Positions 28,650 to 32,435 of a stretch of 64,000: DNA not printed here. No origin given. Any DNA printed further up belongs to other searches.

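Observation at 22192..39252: Four-member paralogous family of giant polytopic membrane proteins with YfhO/AftD-like (GT-C) architecture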

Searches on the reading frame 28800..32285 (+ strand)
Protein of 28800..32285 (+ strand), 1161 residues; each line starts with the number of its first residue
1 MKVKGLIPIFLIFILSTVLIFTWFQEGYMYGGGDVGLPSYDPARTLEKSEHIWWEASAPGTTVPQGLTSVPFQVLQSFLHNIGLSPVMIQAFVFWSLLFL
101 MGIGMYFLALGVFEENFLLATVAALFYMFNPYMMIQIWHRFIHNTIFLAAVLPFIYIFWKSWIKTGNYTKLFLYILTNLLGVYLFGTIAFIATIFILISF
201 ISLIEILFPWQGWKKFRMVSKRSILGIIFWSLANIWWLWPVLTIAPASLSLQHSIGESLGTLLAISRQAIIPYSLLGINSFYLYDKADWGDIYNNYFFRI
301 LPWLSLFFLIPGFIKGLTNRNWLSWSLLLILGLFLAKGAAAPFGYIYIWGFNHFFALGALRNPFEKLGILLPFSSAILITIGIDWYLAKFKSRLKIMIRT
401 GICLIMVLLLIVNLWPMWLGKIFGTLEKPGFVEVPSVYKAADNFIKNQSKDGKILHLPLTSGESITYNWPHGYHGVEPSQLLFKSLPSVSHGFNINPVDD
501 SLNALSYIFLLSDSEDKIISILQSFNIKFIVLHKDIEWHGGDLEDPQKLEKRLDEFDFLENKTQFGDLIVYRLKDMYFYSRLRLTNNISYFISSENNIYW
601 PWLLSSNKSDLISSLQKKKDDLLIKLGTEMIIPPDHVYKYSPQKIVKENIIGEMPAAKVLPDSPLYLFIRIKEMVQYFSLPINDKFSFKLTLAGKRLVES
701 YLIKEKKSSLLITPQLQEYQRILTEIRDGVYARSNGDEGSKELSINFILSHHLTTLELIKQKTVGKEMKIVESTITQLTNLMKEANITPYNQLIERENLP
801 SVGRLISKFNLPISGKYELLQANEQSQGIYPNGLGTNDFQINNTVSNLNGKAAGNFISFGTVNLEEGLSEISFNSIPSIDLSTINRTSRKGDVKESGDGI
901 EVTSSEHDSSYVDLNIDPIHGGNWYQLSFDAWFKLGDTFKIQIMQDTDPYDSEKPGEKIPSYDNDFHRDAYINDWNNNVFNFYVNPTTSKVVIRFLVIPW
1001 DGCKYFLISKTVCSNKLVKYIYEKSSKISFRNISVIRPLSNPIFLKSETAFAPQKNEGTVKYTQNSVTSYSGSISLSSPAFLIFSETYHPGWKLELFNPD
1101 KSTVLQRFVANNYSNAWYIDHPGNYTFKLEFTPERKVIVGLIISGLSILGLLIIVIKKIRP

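Call 5: search_protein_families(library=pfam, proteins=[window:28800-32285:+], max_evalue=1)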
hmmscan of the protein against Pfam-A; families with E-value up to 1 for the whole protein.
window:28800-32285:+ (1161 aa): 3 families
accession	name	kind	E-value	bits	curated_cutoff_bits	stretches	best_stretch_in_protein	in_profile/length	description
PF11847.13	GT-C_AftD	-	1.4e-07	30.3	26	1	41-570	25-544/661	Alpha-(1->3)-arabinofuranosyltransferase, N-terminal GT-C domain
PF18915.5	DUF5667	-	0.011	16.5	27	1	659-728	2-72/99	Domain of unknown function (DUF5667)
PF02018.23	CBM_4_9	-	0.075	13.8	25.9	1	894-995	33-129/136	Carbohydrate binding domain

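Call 6: search_protein_families(library=ncbifam, proteins=[window:28800-32285:+], max_evalue=1)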
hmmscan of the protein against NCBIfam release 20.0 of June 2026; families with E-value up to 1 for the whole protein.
window:28800-32285:+ (1161 aa): 0 families

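Call 11: search_solved_structures(query=window:28800-32285:+, max_evalue=10, show_alignments=2)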
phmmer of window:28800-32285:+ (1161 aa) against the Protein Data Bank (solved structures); distinct sequences matched with E-value up to 10: 0.

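Call 14: find_homologous_proteins(query=window:28800-32285:+, max_evalue=0.00001)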
Query window:28800-32285:+ (1161 aa): 257 proteins with E <= 0.00001 among 8000 candidates; the best 120 are listed.
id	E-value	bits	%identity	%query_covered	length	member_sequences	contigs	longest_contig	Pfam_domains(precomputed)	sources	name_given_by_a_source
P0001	0.0e+0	2645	100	100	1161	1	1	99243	PF11847.14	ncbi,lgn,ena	-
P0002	0.0e+0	2106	78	100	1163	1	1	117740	-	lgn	-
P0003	0.0e+0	1636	62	100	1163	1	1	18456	-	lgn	-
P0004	0.0e+0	1548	58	99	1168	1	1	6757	PF18915.6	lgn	-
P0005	0.0e+0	1465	55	99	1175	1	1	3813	PF11847.14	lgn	-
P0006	0.0e+0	1454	55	99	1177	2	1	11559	PF11847.14,PF18915.6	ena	-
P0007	0.0e+0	1451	56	98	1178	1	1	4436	PF18915.6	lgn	-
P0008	0.0e+0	1439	54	99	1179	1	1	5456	PF18915.6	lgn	-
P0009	0.0e+0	1432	55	98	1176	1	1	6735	PF18915.6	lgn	-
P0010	0.0e+0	1431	54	99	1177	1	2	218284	PF11847.14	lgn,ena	-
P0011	0.0e+0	1386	53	99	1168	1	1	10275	PF11847.14,PF18915.6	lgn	-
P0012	0.0e+0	1384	52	99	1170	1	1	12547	PF18915.6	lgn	-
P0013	0.0e+0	1379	52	99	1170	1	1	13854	-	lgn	-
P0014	0.0e+0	1369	53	99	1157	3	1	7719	PF11847.14,PF18915.6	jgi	-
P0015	0.0e+0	1352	51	100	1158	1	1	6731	-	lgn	-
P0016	0.0e+0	1338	51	99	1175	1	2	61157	PF11847.14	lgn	-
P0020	0.0e+0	1270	50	100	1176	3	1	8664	PF11847.14,PF18915.6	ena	-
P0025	0.0e+0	1224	48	99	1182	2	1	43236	PF11847.14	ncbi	-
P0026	0.0e+0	1218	50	97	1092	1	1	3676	PF11847.14,PF18915.6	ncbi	ncbi:MAG: alpha-(1-_3)-arabinofuranosyltransferase family protein, partial [Nanoarchaeota archaeon]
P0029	0.0e+0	1164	46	99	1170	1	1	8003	PF11847.14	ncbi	-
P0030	0.0e+0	1160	47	97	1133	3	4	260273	-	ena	-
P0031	0.0e+0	1157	44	100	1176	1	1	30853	PF11847.14,PF18915.6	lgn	-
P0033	0.0e+0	1102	45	98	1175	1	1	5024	PF11847.14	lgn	-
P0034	0.0e+0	1070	45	100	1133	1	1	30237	-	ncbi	-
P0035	0.0e+0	1059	46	97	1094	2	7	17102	PF11847.14,PF18915.6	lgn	-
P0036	0.0e+0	1042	44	99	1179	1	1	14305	PF11847.14,PF18915.6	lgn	-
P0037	0.0e+0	1039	43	100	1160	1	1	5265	PF11847.14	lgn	-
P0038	0.0e+0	1039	44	99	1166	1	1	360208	-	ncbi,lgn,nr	ncbi:MAG: hypothetical protein Q8P92_02165 [Candidatus Daviesbacteria bacterium]|nr:hypothetical pro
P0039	0.0e+0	1038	43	99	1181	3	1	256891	PF11847.14,PF18915.6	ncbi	ncbi:MAG: hypothetical protein AAB414_02345 [Patescibacteria group bacterium]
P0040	0.0e+0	1014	43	99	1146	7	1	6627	PF11847.14,PF18915.6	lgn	-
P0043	3.9e-295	1000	41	99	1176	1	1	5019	-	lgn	-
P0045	3.9e-293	994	42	100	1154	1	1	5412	PF11847.14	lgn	-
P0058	1.9e-265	902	41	97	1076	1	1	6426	PF11847.14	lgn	-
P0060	2.3e-261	889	39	99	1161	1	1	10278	-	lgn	-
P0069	5.9e-248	844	39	99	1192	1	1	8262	PF11847.14,PF18915.6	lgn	-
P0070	6.6e-247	841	37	99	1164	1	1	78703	PF11847.14,PF18915.6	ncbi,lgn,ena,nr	ncbi:MAG: Uncharacterized protein G01um10147_459 [Microgenomates group bacterium Gr01-1014_7]|nr:MAG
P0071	7.4e-246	837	37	98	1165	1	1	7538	PF11847.14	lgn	-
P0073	1.1e-245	837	37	99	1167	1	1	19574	PF11847.14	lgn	-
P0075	1.7e-244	833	36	100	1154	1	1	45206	PF11847.14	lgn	-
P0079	1.9e-243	829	38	98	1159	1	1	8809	-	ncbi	-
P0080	2.4e-243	829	37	99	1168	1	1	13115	PF11847.14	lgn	-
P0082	1.8e-241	823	36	100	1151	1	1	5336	PF11847.14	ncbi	-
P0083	7.5e-241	821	38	98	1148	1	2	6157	PF11847.14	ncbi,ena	-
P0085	1.9e-240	819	37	99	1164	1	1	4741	PF11847.14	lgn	-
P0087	5.2e-240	818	36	99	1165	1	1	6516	PF11847.14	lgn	-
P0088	8.9e-240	817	38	97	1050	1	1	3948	PF11847.14,PF18915.6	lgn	-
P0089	2.8e-239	815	36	99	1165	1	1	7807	PF11847.14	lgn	-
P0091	2.7e-237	809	36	98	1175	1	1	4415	PF11847.14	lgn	-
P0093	5.5e-236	805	36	98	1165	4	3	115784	PF11847.14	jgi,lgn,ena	-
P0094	1.0e-235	804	37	99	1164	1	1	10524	PF11847.14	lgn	-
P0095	1.2e-235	803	36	100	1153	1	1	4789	PF11847.14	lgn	-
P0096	5.3e-235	801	36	99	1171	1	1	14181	PF11847.14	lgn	-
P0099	2.2e-233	796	36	100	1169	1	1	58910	PF11847.14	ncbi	-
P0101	1.9e-232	793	36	99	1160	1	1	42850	PF11847.14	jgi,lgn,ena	-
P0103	3.5e-232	792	36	99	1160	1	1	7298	PF11847.14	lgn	-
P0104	6.0e-232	791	36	97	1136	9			PF11847.14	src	-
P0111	4.9e-225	768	35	100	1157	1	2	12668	PF11847.14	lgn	-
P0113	3.5e-224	765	34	100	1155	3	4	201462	PF11847.14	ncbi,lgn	-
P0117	2.2e-223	763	37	98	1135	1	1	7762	PF11847.14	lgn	-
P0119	3.5e-223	762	46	55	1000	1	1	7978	-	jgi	-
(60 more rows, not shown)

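Call 22: search_solved_structures(query=A1, max_evalue=10, show_alignments=2)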
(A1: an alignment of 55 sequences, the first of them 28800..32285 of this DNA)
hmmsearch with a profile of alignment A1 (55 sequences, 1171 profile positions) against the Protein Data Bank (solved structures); distinct sequences matched with E-value up to 10: 11.
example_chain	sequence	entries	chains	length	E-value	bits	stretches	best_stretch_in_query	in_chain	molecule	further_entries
9gsx_L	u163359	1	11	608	0.061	14.4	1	640-786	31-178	Flagellar hook-associated protein 1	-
5a63_D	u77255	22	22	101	0.14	13.2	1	181-245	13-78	Gamma-secretase subunit PEN-2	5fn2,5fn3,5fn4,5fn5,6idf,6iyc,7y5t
9oop_A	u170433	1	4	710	0.29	12.1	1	232-277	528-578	Human delta 2 receptor with R710W Cerebellar Ataxia mutation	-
9nwq_A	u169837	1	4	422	0.32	12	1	234-277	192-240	Glutamate receptor ionotropic, delta-2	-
6lqg_D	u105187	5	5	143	0.33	11.9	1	181-245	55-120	Gamma-secretase subunit PEN-2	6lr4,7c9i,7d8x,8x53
8k4p_A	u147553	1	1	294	0.99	10.4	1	371-433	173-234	G protein-coupled receptor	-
5j0l_A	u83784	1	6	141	1.3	10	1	677-785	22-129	designed protein 3L6HC2_2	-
3vp8_A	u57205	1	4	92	2.3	9.2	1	771-850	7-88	General transcriptional corepressor TUP1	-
5tgw_A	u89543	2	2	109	2.6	9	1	691-790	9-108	PS1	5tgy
5xbj_A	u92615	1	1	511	3.4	8.6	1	698-783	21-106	Flagellar hook-associated protein FlgK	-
7rkc_A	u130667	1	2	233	4.1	8.3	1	663-789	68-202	D_3_633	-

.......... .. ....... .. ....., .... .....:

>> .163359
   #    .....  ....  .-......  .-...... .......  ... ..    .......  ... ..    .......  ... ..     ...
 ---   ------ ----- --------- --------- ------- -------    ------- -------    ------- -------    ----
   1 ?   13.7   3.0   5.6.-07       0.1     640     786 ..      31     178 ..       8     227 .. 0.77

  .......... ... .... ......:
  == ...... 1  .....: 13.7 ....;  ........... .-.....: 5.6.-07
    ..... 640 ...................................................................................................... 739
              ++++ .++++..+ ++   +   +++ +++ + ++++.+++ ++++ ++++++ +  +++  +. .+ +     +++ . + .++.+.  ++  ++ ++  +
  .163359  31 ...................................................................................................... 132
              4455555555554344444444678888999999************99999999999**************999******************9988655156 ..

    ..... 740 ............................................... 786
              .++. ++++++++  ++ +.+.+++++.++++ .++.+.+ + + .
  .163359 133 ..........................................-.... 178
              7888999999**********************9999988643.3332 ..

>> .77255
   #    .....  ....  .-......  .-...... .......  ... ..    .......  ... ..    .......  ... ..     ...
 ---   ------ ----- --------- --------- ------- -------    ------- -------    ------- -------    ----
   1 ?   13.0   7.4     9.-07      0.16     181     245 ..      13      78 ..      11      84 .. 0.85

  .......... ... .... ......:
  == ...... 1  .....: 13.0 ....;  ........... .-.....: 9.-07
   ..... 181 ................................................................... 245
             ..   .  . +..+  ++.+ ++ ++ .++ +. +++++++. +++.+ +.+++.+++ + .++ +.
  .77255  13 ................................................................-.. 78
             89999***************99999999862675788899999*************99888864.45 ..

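Call 37: find_encoding_contigs(protein=P0038, flank=10000, max_places=2)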
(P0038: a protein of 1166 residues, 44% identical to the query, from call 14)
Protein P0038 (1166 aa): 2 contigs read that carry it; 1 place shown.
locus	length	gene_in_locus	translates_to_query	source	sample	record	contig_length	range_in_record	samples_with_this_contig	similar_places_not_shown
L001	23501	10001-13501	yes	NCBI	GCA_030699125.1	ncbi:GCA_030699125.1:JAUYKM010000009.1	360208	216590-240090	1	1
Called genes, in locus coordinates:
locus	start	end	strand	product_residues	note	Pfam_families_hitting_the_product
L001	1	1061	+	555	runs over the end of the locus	PF00795:CN_hydrolase, PF02540:NAD_synthase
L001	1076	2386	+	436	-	PF03446:NAD_binding_2 (faint), PF03721:UDPG_MGDP_dh_N, PF03807:F420_oxidored (faint), PF00984:UDPG_MGDP_dh, PF03720:UDPG_MGDP_dh_C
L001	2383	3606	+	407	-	PF00534:Glycos_transf_1, PF13692:Glyco_trans_1_4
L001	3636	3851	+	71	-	-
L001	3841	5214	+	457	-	-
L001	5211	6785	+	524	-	-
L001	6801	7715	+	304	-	PF00535:Glycos_transf_2, PF10111:Glyco_tranf_2_2 (weak), PF13641:Glyco_tranf_2_3, PF13506:Glyco_transf_21 (weak), PF13632:Glyco_trans_2_3 (weak)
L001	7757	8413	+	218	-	PF13489:Methyltransf_23, PF07021:MetW, PF13847:Methyltransf_31, PF08241:Methyltransf_11, PF08242:Methyltransf_12, PF13649:Methyltransf_25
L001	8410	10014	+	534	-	PF00535:Glycos_transf_2, PF10111:Glyco_tranf_2_2, PF13641:Glyco_tranf_2_3, PF13632:Glyco_trans_2_3, PF13489:Methyltransf_23, PF08241:Methyltransf_11, PF08242:Methyltransf_12, PF13649:Methyltransf_25, +1 more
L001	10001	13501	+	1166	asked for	-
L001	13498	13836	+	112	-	-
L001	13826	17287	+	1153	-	-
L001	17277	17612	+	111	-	-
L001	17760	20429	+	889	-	-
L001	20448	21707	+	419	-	PF01943:Polysacc_synt, PF13440:Polysacc_synt_3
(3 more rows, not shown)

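Call 42: predict_structure(alignment_id=A1)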
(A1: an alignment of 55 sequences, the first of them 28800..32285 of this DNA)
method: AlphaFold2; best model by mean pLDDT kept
length: 1161 residues; sequences in the alignment: 55
mean_pLDDT: 86.3   pTM: 0.80
mean pLDDT of the five models: 86.3, 85.2, 82.3, 82.0, 81.7
residues with pLDDT >= 90: 542; 70-90: 525; 50-70: 89; < 50: 5
segments of 3 or more residues with pLDDT < 50: 739-741
pLDDT, mean of each block of 10 residues (from residue 1): 75 95 90 64 88 85 87 92 92 94 96 91 94 83 82 96 94 93 84 92 91 94 95 93 71 65 73 64 70 85 90 93 94 84 72 66 84 95 91 83 93 90 81 91 94 93 85 85 91 76 82 82 92 90 87 91 92 92 90 70 76 81 88 87 79 84 88 82 79 93 88 93 89 63 78 93 90 95 90 87 88 92 74 85 92 85 93 91 84 83 91 90 89 91 91 82 87 86 86 93 78 79 91 91 86 73 92 91 91 83 75 90 91 93 95 90 54
secondary structure, 60 per line:
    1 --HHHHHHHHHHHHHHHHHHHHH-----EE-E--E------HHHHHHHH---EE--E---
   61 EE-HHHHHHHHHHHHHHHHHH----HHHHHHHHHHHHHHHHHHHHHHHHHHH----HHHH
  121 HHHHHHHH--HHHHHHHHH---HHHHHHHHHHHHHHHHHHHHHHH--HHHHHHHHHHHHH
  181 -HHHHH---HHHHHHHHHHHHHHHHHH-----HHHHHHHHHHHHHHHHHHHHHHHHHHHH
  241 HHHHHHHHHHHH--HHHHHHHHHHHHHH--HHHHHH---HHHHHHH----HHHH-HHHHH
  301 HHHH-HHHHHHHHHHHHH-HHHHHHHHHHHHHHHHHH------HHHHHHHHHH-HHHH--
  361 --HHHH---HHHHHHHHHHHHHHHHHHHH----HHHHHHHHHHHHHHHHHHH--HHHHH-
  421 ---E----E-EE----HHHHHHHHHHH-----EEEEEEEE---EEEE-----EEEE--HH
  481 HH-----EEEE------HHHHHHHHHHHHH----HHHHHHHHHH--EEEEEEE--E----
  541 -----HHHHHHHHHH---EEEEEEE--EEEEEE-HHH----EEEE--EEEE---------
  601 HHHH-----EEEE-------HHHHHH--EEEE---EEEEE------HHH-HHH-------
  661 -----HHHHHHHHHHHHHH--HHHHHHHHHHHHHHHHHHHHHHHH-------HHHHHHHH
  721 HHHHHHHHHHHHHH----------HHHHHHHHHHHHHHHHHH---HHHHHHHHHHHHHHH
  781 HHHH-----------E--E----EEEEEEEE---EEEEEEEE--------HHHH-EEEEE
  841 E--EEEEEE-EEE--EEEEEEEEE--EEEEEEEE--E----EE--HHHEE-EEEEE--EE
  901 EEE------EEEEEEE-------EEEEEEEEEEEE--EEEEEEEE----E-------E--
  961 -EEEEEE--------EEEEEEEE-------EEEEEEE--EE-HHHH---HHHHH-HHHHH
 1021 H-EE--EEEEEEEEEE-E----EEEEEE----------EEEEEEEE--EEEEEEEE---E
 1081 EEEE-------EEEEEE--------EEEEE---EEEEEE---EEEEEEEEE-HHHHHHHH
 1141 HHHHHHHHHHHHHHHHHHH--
elements in order (helices of 4 or more, strands of 3 or more residues): H3-23 H42-49 H64-81 H86-112 H117-128 H131-139 H143-165 H168-180 H182-186 H190-207 H213-252 H255-268 H271-276 H280-286 H291-294 H296-304 H306-318 H320-337 H344-353 H355-358 H363-366 H370-389 H394-412 H415-419 H437-447 E453-460 E464-467 E473-476 H479-482 E488-491 H498-510 H515-524 E527-533 H546-555 E559-565 E568-573 E582-585 E588-591 H601-604 E610-613 H621-626 E629-632 E636-640 H666-679 H682-705 H713-734 H745-762 H766-784 E804-811 E815-822 H831-834 E836-841 E844-849 E851-853 E856-864 E867-874 E892-896 E899-903 E910-916 E924-935 E938-945 E962-967 E976-983 E991-997 H1003-1006 H1010-1014 H1016-1021 E1027-1036 E1043-1048 E1059-1066 E1069-1076 E1080-1084 E1092-1097 E1106-1110 E1114-1119 E1123-1131 H1133-1159
